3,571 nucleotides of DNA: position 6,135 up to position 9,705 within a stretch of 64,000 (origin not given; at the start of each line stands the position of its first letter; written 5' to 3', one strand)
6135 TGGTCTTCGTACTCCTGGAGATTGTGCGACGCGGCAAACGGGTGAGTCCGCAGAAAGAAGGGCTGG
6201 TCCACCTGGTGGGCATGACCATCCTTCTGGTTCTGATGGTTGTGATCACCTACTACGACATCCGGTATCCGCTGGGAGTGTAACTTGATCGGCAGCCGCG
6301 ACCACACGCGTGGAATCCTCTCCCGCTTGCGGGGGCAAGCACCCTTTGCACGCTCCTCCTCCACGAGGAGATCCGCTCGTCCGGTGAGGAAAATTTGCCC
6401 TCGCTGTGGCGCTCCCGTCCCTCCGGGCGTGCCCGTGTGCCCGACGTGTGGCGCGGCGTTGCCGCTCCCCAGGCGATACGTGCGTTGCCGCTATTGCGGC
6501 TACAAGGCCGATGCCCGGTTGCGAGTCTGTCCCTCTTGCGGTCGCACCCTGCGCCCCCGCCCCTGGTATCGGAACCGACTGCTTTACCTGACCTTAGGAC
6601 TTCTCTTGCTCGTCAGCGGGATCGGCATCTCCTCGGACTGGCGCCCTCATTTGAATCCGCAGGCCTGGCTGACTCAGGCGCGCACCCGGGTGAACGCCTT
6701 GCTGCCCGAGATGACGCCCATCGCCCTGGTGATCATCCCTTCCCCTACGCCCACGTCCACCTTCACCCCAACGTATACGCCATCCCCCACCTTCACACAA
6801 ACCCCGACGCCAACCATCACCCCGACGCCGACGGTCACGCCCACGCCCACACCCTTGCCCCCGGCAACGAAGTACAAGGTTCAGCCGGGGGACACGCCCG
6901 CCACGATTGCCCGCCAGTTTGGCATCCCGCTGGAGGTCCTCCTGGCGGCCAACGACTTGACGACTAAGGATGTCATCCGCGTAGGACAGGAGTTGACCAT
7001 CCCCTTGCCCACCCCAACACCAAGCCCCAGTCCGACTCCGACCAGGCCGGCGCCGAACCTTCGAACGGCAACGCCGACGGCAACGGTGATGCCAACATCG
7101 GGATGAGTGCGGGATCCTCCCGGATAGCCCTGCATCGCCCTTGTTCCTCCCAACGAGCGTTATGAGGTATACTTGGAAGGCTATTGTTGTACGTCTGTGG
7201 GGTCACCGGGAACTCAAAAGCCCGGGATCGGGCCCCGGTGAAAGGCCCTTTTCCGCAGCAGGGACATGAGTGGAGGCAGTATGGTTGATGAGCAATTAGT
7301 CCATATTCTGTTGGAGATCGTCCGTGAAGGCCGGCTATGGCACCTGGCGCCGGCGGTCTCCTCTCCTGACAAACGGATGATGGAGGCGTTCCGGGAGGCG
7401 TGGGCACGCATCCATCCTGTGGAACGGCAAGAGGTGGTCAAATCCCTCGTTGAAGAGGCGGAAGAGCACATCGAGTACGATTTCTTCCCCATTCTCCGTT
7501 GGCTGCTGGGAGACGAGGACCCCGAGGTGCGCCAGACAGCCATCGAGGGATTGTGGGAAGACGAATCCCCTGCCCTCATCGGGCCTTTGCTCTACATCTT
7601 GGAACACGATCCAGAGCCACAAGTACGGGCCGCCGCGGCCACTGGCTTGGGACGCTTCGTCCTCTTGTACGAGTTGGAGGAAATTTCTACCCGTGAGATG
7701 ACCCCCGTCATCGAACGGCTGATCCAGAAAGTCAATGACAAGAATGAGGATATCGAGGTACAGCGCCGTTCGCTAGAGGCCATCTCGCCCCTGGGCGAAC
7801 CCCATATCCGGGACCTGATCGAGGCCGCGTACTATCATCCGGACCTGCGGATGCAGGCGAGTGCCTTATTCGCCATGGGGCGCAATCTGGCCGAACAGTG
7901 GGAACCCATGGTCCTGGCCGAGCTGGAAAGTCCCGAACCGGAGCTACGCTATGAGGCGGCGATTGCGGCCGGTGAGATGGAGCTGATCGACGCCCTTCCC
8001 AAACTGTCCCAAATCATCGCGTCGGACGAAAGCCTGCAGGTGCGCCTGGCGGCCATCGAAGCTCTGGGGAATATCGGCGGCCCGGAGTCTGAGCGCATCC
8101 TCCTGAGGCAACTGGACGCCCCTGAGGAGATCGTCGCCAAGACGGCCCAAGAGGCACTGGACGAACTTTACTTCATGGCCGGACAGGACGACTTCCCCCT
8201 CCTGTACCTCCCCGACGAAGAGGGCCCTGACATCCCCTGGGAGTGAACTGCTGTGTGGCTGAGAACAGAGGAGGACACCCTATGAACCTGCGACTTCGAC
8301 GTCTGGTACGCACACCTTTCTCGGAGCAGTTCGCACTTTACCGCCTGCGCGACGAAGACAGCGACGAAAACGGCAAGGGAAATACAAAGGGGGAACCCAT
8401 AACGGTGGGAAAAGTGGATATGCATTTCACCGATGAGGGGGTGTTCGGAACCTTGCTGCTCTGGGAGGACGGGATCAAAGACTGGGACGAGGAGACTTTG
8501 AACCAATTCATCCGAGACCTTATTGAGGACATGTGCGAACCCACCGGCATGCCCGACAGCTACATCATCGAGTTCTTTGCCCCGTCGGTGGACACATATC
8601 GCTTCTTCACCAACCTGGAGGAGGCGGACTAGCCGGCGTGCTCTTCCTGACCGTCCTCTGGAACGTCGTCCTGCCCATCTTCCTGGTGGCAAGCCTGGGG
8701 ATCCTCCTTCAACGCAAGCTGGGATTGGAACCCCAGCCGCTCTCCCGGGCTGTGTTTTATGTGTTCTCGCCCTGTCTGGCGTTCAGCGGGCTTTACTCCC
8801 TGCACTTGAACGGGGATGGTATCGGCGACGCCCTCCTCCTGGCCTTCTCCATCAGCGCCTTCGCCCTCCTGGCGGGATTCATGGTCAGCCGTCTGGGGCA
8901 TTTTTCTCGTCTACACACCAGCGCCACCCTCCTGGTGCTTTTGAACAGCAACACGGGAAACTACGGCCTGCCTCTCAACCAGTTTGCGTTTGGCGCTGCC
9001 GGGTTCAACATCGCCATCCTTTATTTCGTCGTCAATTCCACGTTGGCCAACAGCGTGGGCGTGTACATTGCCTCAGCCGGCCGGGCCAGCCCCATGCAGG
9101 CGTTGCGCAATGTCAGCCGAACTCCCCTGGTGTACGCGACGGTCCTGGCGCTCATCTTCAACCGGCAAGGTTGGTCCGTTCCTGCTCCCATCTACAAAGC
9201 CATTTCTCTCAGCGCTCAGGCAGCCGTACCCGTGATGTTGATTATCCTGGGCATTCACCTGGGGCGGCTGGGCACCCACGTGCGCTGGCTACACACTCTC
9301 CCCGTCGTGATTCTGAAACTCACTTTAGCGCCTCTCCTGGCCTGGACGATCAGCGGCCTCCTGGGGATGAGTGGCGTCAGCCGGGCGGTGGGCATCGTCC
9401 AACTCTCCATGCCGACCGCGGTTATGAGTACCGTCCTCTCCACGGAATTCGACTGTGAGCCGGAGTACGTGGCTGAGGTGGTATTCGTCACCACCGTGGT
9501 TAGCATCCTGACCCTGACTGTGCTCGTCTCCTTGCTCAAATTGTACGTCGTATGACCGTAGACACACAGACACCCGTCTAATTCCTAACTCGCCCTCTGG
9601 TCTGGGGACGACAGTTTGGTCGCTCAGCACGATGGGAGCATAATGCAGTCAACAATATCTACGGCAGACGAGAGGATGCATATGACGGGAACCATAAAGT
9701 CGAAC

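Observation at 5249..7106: RseP-like site-2 protease translationally coupled to a zinc-ribbon / single-TM / LysM protein with substrate-type topology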

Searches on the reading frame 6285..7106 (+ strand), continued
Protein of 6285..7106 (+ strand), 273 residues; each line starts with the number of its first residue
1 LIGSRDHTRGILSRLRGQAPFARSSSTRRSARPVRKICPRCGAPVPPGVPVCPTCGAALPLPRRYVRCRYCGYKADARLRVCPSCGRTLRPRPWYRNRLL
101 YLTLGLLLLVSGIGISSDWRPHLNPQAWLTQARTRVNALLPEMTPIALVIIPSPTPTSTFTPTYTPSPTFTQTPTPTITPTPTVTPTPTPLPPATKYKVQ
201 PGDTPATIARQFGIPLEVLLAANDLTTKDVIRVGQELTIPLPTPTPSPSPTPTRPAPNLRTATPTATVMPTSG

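Call 47: predict_structure(alignment_id=A2)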
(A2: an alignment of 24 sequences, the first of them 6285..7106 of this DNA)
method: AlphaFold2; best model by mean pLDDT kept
length: 273 residues; sequences in the alignment: 24
mean_pLDDT: 75.8   pTM: 0.30
mean pLDDT of the five models: 75.8, 73.2, 73.0, 72.5, 72.1
residues with pLDDT >= 90: 92; 70-90: 76; 50-70: 83; < 50: 22
segments of 3 or more residues with pLDDT < 50: 1-4, 17-20, 22-29, 144-146
pLDDT, mean of each block of 10 residues (from residue 1): 49 51 45 78 90 92 87 91 94 82 93 75 73 78 51 59 65 58 72 89 95 96 94 94 76 64 60 55
secondary structure, 60 per line:
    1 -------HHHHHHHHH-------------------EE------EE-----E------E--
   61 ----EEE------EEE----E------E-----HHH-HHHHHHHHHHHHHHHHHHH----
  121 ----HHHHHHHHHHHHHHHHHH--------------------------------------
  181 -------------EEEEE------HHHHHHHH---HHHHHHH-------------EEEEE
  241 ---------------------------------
elements in order: H8-16 E65-67 E74-76 H98-116 H125-142 E194-198 H205-212 H216-222 E236-240

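Call 51: fold_search(model_id=the predicted structure, library=pdb)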
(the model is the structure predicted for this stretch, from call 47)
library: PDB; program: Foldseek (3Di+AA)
matches with E <= 10: 276; with E <= 0.001: 0
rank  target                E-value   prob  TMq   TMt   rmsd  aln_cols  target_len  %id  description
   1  9h39_A                1.4e-03  1.00  0.18  0.23   1.1        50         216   36  Crystal structure of Lotus japonicus CHIP13 extracellular domain in complex with a nanobody (released 2025-07-16)
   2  4s3j_B                1.4e-03  1.00  0.17  0.11   1.6        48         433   40  Crystal structure of the Bacillus cereus spore cortex-lytic enzyme SleL (released 2015-08-19)
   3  4uz2_A                3.5e-03  1.00  0.17  0.45   1.2        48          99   38  Crystal structure of the N-terminal LysM domains from the putative NlpC/P60 D,L endopeptidase from T. thermophilus (released 2015-01-14)
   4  4s3j_A                3.8e-03  1.00  0.17  0.11   1.7        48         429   40  Crystal structure of the Bacillus cereus spore cortex-lytic enzyme SleL (released 2015-08-19)
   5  4uz2_D                4.0e-03  1.00  0.17  0.46   1.2        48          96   38  Crystal structure of the N-terminal LysM domains from the putative NlpC/P60 D,L endopeptidase from T. thermophilus (released 2015-01-14)
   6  9gxf_A                4.3e-03  1.00  0.18  0.22   1.1        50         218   36  Crystal structure of Lotus japonicus CHIP13 extracellular domain (released 2025-07-16)
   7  4uz2_C                4.9e-03  1.00  0.17  0.45   1.2        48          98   38  Crystal structure of the N-terminal LysM domains from the putative NlpC/P60 D,L endopeptidase from T. thermophilus (released 2015-01-14)
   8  5c8o                  4.9e-03  1.00  0.16  0.29   1.1        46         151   30  Crystal structure of MoCVNH3 variant (Mo0v) (released 2015-08-12)
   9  4xcm_B                4.9e-03  1.00  0.17  0.21   3.9        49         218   39  Crystal structure of the putative NlpC/P60 D,L endopeptidase from T. thermophilus (released 2015-01-14)
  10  9q84_A                6.0e-03  1.00  0.18  0.22   1.0        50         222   36  Crystal structure of Lotus japonicus CHIP13 extracellular domain in complex with chitooctaose (released 2025-07-16)
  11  4s3k                  6.8e-03  1.00  0.17  0.11   1.6        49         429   28  Crystal structure of the Bacillus megaterium QM B1551 spore cortex-lytic enzyme SleL (released 2015-08-19)
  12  9q83_A                7.3e-03  1.00  0.18  0.22   1.1        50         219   36  Crystal structure of Lotus japonicus CHIP13 in complex with chitooctaose (released 2025-07-16)
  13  4uz3_C                7.3e-03  1.00  0.17  0.90   1.1        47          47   38  Crystal structure of the N-terminal LysM domains from the putative NlpC/P60 D,L endopeptidase from T. thermophilus bou (released 2015-01-14)
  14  4uz2_B                7.3e-03  1.00  0.17  0.45   1.2        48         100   38  Crystal structure of the N-terminal LysM domains from the putative NlpC/P60 D,L endopeptidase from T. thermophilus (released 2015-01-14)
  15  4s3j_C                8.9e-03  1.00  0.17  0.11   1.7        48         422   40  Crystal structure of the Bacillus cereus spore cortex-lytic enzyme SleL (released 2015-08-19)
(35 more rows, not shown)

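Call 53: search_protein_families(library=pfam, proteins=[P0020, L097:1981-2799:+], max_evalue=0.01)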
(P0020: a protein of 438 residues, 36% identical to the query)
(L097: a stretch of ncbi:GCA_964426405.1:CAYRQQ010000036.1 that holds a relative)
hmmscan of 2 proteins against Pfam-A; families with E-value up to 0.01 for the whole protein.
P0020 (438 aa): 13 families
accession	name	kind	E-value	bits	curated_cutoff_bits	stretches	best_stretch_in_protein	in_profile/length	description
PF01476.26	LysM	-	5.3e-35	119.6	20.9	2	188-231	1-43/43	LysM domain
PF23473.1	LysM3_LYK4_5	-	8.6e-15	55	29.3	2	188-217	5-34/48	LYK4/5 LysM3 domain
PF23446.1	LysM1_NFP_LYK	-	6.1e-12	46.7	36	2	194-231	16-54/60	NFP/LYK LysM1 domain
PF12773.13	DZR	-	1.4e-07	32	27.3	1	3-51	1-45/45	Double zinc ribbon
PF13248.11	Zn_ribbon_3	-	3.9e-06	26.6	27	1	2-23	4-25/26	zinc-ribbon domain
PF23472.1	LysM2_CERK1_LYK3_4_5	-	4.2e-05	23.8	27.4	0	188-231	8-54/56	LYK3/4/5 LysM2 domain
PF23462.1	LysM3_NFP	-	6.1e-05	23.9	28.1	0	191-219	8-36/48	NFP LysM3 domain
PF23577.1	LysM_RLK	-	0.0018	18.7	27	0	251-276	5-29/44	LysM domain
PF07191.17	Zn_ribbon_6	-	0.0028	18.1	25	1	16-53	2-38/67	Double zinc ribbon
PF18912.6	DZR_2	-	0.0029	17.8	27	1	2-50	9-55/56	Double zinc ribbon domain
PF23455.1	DUF7129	-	0.0038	17.4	30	0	33-53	14-36/45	Domain of unknown function (DUF7129)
PF18073.7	Zn_ribbon_LapB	-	0.0049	17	25.7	0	2-22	2-22/28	Rubredoxin metal binding domain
PF22310.2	NMB0315_dom_I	-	0.0084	16.9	27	0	190-224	8-46/83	NMB0315-like, domain I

L097:1981-2799:+ (272 aa): 1 family
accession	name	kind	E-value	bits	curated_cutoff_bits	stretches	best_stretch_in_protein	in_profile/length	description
PF00696.33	AA_kinase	-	1.2e-34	120.5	24.9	1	4-236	2-225/234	Amino acid kinase family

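Call 68: search_protein_families(library=ncbifam, proteins=[L097:1981-2799:+, L097:1562-1984:+, L097:172-1569:+], max_evalue=0.00001)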
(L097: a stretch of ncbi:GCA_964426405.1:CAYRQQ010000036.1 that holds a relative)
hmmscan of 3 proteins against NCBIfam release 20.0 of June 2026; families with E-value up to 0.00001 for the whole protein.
L097:1981-2799:+ (272 aa): 4 families
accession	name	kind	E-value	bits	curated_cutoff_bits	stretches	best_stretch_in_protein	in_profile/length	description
NF040647.1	IPPK_Arch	equivalog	4.9e-47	160.3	120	1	7-258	3-250/259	isopentenyl phosphate kinase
NF000338.1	fomA_AB016934.1.gene6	equivalog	8.6e-10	38.1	550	1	4-239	5-229/266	fosfomycin resistance kinase FomA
TIGR01027.1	proB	equivalog_domain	2e-08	33.8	186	1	126-257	115-242/363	glutamate 5-kinase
NF000122.1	485965_fosC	equivalog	3.8e-08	33.6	350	1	93-235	13-149/182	fosfomycin resistance kinase FosC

L097:1562-1984:+ (140 aa): 2 families
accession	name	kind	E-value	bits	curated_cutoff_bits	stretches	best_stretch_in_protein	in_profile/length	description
NF003046.0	PRK03955.1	equivalog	1.7e-48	163.8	163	1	6-127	2-123/132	DUF126 domain-containing protein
NF051439.1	C3LHypDHLhpIPSEAE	equivalog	3.4e-25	88.5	700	1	12-124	2-114/555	cis-3-hydroxy-L-proline dehydratase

L097:172-1569:+ (465 aa): 4 families
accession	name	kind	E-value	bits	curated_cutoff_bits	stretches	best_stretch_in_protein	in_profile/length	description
TIGR00474.1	selA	equivalog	1e-177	591.6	267.9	1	12-457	1-454/455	L-seryl-tRNA(Sec) selenium transferase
TIGR01437.1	selA_rel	subfamily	9.5e-26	90.5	385.3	1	81-351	6-265/363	DgaE family pyridoxal phosphate-dependent ammonia lyase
NF047797.1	glminPNH3LysDgaE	equivalog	1.2e-23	83.7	600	1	81-365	8-281/367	D-glucosaminate-6-phosphate ammonia lyase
TIGR03576.1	pyridox_MJ0158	hypoth_equivalog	3.3e-08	33.1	304.45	1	241-343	155-250/346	TIGR03576 family pyridoxal phosphate-dependent enzyme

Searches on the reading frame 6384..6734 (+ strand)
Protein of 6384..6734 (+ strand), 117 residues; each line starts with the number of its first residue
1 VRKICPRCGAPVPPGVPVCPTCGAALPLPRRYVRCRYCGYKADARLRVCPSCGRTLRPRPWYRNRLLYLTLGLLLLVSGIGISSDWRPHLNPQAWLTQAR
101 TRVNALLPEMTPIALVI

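Call 71: search_protein_representatives(protein=window:6384-6734:+)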
Query: 117 residues. Proteins with E-value up to 0.001 (for the whole library): 848; up to 1e-10: 18; up to 1e-30: 1. The best 150 are listed.
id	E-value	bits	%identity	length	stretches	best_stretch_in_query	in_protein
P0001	3.2e-72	256.9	98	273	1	1-117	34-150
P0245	1.8e-23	99.2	39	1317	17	4-31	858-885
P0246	6.5e-14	68.3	45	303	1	5-95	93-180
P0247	8.7e-14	67.9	39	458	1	3-114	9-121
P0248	4.0e-13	65.7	45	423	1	1-109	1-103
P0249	4.3e-13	65.6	36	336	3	2-55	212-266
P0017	1.8e-12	63.6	46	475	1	2-110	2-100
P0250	2.4e-12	63.2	48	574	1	3-63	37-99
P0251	2.5e-12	63.2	51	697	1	4-96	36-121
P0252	3.3e-12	62.8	41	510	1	5-99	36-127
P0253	7.1e-12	61.7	40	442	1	5-112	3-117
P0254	8.0e-12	61.5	49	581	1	5-82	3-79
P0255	1.4e-11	60.7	43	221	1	3-102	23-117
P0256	1.5e-11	60.7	39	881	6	5-63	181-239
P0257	1.7e-11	60.5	47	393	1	1-77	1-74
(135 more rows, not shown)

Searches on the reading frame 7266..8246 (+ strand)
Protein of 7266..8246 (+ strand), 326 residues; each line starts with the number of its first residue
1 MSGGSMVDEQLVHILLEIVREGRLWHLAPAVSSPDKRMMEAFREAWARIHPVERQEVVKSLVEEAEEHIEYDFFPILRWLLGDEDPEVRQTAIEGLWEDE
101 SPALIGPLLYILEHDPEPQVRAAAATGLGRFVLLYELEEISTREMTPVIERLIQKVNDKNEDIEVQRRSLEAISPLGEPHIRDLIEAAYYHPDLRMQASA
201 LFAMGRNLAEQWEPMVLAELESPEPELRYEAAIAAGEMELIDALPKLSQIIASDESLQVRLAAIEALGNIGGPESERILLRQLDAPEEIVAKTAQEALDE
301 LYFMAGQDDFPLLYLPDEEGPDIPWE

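Call 4: search_protein_families(library=pfam, proteins=[window:7266-8246:+], max_evalue=0.01)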
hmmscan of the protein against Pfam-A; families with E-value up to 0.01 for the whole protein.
window:7266-8246:+ (326 aa): 13 families
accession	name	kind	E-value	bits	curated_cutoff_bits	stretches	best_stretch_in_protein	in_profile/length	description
PF13646.12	HEAT_2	-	3.8e-32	110.9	27.7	3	215-298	3-87/88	HEAT repeats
PF02985.28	HEAT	-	1.8e-18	65.3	23.5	1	107-132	3-28/31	HEAT repeat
PF13513.12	HEAT_EZ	-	4e-11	43.6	27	0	118-174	1-53/55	HEAT-like repeat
PF00514.29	Arm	-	1.3e-06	28.6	20.6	0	240-270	8-39/41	Armadillo/beta-catenin-like repeat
PF25786.1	HEAT_GCN1_C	-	0.00047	20.6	27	0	115-173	38-91/151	GCN1-like, C-terminal HEAT repeats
PF03810.25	IBN_N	-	0.00068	20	21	0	240-266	11-38/73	Importin-beta N-terminal domain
PF01347.28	Vitellogenin_N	-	0.00089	18.4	24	0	117-260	424-582/590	Lipoprotein amino terminal region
PF12717.13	Cnd1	-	0.0014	19.2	26.4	0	114-163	31-74/162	non-SMC mitotic condensation complex subunit 1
PF21581.3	SCD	-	0.0015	19.2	27.5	0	69-96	27-54/75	Stromalin conservative domain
PF12765.13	Cohesin_HEAT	-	0.0024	18.7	21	0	244-267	16-42/42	HEAT repeat associated with sister chromatid cohesion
PF13251.12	DUF4042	-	0.0053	16.9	27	0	245-269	42-66/182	Domain of unknown function (DUF4042)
PF03130.22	HEAT_PBS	-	0.0076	17.1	20.9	0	259-282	1-24/27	PBS lyase HEAT-like repeat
PF01602.26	Adaptin_N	-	0.008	15.2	37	0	51-172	407-516/524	Adaptin N terminal region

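Call 6: search_protein_families(library=ncbifam, proteins=[window:7266-8246:+], max_evalue=0.01)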
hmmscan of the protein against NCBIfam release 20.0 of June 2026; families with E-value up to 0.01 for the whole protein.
window:7266-8246:+ (326 aa): 5 families
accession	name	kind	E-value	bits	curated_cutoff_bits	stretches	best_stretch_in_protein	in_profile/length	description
NF045915.1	PhycobilmeDegNblB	equivalog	2e-13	50.4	300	2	205-301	60-157/214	phycobilisome degradation protein NblB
NF010374.0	PRK13800.1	equivalog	5.4e-08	31.6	1196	1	77-135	627-684/898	fumarate reductase/succinate dehydrogenase flavoprotein subunit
TIGR02270.1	TIGR02270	subfamily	0.00067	18.8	206.8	0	187-275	154-241/410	TIGR02270 family protein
NF058515.1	phyc_lyase_CpcF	equivalog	0.00099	18.7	220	0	111-168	142-195/200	C-phycocyanin alpha-cysteine-84 phycocyanobilin lyase subunit CpcF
NF045662.1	DVU0298_fam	equivalog_domain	0.0051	16.4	75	0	98-158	20-77/213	DVU0298 family protein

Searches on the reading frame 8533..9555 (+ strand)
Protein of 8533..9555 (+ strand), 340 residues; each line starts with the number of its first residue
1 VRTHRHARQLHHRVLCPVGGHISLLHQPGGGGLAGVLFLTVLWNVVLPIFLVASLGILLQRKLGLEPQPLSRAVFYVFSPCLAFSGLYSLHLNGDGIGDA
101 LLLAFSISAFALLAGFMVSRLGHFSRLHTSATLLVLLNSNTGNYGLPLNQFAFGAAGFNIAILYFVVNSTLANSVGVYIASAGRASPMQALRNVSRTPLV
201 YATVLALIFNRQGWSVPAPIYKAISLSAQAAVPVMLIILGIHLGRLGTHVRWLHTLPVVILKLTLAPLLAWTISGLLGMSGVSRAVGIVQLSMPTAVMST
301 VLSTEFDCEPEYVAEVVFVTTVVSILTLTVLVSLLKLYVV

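Call 4: search_protein_families(library=pfam, proteins=[window:8533-9555:+], max_evalue=0.01)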
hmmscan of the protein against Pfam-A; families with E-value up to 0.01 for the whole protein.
window:8533-9555:+ (340 aa): 1 family
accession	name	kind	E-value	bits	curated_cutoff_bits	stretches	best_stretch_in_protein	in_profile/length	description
PF03547.23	Mem_trans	-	5e-23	81.7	25.7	2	190-331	196-342/343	Membrane transport protein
